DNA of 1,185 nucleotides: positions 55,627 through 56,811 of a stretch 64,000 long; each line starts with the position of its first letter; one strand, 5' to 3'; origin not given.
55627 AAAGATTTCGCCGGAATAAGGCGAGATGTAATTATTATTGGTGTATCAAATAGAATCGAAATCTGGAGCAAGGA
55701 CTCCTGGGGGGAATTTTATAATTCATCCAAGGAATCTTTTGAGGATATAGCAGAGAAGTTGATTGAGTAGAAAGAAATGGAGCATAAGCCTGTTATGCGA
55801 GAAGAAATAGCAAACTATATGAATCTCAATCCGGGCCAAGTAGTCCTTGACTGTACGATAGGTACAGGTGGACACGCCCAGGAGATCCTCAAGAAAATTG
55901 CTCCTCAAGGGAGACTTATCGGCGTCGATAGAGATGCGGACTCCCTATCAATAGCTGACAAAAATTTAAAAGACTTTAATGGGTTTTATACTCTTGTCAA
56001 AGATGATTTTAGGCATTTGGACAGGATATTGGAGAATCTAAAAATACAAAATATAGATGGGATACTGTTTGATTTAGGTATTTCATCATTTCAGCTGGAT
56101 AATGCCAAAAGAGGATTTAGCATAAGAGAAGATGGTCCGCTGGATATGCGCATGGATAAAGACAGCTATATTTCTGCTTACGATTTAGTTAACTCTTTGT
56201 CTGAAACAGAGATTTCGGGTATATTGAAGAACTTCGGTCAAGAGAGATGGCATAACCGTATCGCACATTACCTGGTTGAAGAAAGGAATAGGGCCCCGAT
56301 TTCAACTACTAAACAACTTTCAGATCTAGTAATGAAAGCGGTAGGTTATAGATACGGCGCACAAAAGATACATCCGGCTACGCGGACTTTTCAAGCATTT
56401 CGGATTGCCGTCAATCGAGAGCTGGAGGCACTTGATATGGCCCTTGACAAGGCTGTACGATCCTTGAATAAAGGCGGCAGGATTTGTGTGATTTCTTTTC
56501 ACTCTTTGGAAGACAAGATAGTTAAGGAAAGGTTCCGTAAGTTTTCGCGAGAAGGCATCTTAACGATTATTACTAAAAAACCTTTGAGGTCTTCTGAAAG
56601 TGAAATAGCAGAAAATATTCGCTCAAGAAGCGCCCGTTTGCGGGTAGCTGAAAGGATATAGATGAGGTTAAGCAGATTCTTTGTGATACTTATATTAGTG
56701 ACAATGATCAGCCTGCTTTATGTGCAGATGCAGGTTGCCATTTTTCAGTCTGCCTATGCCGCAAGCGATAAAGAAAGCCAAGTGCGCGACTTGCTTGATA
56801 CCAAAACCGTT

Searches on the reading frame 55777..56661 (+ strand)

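Call 97: search_protein_families(library=pfam, proteins=[window:55777-56661:+], max_evalue=0.00001)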
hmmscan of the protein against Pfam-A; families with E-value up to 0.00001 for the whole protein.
window:55777-56661:+ (294 aa): 5 families
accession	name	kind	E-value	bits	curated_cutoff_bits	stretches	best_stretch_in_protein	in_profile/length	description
PF01795.25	Methyltransf_5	-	5.5e-107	358.2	27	1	2-294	3-309/309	MraW methylase family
PF13847.12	Methyltransf_31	-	4.7e-08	33.3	27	1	18-94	2-76/145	Methyltransferase domain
PF01728.25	FtsJ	-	5.9e-08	33.3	24.1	1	10-256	11-156/181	FtsJ-like methyltransferase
PF01209.24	Ubie_methyltran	-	5.9e-08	32.8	20.1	0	6-67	34-95/233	ubiE/COQ5 methyltransferase family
PF13649.12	Methyltransf_25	-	7.8e-06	26.9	27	0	23-82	1-59/97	Methyltransferase domain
